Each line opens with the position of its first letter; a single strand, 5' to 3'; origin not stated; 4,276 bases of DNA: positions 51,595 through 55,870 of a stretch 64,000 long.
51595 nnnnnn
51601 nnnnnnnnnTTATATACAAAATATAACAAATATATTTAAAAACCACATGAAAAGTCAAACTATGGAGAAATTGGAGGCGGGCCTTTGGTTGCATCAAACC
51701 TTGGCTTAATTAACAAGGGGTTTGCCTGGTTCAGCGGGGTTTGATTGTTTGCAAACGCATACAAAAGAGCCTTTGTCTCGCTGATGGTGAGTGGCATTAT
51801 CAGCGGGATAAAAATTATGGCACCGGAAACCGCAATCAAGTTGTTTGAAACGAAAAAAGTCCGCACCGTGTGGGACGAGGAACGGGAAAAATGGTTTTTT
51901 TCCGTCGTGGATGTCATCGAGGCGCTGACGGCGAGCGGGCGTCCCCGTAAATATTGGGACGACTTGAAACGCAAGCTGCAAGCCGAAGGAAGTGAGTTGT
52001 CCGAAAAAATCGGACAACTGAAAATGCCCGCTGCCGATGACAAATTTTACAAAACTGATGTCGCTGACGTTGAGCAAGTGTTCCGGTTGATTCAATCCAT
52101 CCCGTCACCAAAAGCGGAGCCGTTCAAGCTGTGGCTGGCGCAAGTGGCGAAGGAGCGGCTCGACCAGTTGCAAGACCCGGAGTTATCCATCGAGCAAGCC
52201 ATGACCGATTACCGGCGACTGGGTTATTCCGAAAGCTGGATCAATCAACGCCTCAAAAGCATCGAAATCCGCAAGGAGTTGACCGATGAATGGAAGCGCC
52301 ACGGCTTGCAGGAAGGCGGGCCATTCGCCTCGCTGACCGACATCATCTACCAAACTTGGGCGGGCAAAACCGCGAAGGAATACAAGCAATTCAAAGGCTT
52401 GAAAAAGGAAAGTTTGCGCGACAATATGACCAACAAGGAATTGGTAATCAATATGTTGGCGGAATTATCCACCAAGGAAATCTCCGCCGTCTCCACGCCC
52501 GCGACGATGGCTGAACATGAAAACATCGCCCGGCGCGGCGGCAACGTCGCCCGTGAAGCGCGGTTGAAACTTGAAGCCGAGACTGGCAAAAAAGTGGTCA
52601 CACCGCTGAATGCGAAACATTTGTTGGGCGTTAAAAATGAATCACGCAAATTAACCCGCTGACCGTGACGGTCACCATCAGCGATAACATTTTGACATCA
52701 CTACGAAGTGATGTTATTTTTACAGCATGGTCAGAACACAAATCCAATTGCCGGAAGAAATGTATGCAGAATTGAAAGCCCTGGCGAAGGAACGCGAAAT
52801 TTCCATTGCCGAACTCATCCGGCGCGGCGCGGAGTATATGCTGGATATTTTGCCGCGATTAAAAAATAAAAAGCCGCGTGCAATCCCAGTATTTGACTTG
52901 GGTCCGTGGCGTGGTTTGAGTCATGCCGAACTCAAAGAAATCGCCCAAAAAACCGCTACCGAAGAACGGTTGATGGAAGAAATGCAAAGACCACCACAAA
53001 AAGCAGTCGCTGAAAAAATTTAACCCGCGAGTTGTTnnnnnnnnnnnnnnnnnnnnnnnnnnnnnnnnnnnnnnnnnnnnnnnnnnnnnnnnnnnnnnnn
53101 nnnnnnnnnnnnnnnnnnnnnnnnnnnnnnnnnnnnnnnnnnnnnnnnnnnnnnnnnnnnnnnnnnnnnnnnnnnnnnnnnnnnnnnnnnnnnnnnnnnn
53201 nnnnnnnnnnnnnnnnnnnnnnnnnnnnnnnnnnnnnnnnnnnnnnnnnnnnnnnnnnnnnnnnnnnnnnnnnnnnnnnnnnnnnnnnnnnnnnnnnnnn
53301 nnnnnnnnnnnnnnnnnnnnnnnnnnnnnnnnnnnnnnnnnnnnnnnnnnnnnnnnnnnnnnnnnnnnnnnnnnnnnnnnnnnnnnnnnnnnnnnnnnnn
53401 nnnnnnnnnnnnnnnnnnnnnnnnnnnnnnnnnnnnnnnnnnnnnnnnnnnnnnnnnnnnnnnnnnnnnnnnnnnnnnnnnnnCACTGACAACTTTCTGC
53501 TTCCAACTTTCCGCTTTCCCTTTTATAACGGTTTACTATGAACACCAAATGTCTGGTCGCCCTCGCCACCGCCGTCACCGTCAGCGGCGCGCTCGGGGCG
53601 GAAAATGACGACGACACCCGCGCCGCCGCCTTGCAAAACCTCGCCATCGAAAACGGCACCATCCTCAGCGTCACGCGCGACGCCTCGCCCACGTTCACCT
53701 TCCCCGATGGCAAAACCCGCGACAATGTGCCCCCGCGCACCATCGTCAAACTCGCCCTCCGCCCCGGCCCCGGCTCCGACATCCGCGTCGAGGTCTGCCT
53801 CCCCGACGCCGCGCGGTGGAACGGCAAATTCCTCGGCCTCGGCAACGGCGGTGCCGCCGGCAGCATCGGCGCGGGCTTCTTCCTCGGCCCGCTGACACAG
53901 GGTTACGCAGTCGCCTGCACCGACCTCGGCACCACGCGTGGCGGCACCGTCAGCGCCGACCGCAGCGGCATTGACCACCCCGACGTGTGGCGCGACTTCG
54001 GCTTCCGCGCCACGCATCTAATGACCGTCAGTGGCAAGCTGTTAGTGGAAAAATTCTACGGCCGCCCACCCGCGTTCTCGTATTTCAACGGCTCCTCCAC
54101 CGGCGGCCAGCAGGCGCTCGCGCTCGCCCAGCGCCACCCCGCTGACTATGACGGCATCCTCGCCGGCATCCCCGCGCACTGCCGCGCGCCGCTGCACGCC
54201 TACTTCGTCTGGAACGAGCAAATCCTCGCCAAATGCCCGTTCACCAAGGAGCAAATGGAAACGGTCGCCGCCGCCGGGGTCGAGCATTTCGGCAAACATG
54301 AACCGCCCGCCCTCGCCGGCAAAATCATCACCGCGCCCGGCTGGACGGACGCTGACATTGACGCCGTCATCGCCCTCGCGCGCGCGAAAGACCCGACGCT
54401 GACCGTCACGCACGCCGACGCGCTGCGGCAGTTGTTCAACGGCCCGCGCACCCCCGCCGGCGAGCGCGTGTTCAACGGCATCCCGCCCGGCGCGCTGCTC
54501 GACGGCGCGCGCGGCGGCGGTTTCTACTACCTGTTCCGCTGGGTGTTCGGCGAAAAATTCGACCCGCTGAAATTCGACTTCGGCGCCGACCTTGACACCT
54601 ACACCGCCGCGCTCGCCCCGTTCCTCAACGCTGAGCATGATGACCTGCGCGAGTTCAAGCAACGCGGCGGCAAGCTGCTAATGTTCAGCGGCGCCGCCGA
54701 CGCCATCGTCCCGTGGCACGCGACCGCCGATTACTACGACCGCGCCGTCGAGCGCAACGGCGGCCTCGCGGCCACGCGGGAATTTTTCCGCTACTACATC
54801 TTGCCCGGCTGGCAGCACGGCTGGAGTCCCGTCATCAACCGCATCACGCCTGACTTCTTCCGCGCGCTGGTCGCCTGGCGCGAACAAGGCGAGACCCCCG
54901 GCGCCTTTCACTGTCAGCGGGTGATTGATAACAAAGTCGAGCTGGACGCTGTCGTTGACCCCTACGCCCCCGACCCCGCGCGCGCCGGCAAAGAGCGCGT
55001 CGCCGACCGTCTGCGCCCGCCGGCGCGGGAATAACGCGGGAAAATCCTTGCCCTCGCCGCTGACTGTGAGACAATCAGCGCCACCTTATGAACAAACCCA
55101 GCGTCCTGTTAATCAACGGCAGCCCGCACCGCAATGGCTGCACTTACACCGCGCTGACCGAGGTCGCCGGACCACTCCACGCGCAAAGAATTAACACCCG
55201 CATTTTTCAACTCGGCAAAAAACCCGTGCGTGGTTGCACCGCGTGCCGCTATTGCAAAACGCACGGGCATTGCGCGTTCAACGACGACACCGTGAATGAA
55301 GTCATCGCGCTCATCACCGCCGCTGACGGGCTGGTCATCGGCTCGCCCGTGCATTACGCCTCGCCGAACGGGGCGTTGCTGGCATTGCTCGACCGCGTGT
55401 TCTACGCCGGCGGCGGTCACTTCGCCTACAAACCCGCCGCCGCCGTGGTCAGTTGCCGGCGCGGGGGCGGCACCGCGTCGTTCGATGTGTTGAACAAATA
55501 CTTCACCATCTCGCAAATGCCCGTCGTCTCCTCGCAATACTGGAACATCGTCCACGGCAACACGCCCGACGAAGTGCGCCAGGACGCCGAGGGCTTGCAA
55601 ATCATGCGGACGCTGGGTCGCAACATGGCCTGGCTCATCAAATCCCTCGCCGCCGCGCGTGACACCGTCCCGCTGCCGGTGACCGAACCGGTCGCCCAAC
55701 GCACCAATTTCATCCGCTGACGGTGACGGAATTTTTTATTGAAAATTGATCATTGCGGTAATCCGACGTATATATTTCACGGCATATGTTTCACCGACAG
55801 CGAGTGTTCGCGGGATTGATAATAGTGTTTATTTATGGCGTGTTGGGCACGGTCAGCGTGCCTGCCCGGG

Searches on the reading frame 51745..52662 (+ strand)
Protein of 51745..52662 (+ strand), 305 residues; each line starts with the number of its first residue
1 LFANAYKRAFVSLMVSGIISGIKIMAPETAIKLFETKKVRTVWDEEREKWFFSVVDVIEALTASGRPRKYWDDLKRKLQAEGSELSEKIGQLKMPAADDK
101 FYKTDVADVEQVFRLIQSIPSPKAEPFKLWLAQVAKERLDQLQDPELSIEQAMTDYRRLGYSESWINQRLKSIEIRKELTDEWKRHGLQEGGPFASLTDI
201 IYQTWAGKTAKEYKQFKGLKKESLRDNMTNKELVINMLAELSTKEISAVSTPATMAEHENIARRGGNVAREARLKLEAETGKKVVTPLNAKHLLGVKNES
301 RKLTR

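Call 63: search_protein_families(library=pfam, proteins=[window:51745-52662:+], max_evalue=0.001)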
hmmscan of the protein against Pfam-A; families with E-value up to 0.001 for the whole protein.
window:51745-52662:+ (305 aa): 1 family
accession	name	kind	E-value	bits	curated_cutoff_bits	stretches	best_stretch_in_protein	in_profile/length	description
PF02498.22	Bro-N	-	1.8e-10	41.7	25.6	1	38-134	1-93/96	BRO family, N-terminal domain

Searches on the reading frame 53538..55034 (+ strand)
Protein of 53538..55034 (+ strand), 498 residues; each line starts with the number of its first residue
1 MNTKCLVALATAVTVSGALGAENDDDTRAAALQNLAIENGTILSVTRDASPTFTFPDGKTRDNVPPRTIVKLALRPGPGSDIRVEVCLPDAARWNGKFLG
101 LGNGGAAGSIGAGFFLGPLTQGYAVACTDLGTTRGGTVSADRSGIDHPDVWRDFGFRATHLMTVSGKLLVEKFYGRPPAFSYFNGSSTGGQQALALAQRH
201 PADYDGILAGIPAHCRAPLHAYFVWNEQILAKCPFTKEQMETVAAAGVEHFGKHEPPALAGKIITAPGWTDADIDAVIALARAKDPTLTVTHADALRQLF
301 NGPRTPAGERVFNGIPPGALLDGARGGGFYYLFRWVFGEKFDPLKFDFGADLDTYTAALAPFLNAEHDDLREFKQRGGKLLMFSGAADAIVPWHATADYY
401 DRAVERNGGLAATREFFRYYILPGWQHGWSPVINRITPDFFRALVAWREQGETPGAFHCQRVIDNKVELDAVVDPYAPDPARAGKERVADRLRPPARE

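Call 63: search_protein_families(library=pfam, proteins=[window:53538-55034:+], max_evalue=0.001)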
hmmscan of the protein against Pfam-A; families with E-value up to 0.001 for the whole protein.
window:53538-55034:+ (498 aa): 1 family
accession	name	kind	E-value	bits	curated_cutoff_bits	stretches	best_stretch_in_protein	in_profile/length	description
PF07519.17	Tannase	-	2e-53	182.4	29.8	2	81-228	19-167/490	Tannase and feruloyl esterase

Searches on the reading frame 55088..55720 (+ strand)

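Call 63: search_protein_families(library=pfam, proteins=[window:55088-55720:+], max_evalue=0.001)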
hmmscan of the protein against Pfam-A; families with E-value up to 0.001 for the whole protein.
window:55088-55720:+ (210 aa): 2 families
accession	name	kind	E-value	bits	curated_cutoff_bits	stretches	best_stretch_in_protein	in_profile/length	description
PF03358.20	FMN_red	-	2.1e-29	102.5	24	1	5-158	2-151/152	NADPH-dependent FMN reductase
PF02525.22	Flavodoxin_2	-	4.6e-06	26.9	27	1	6-122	3-131/198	Flavodoxin-like fold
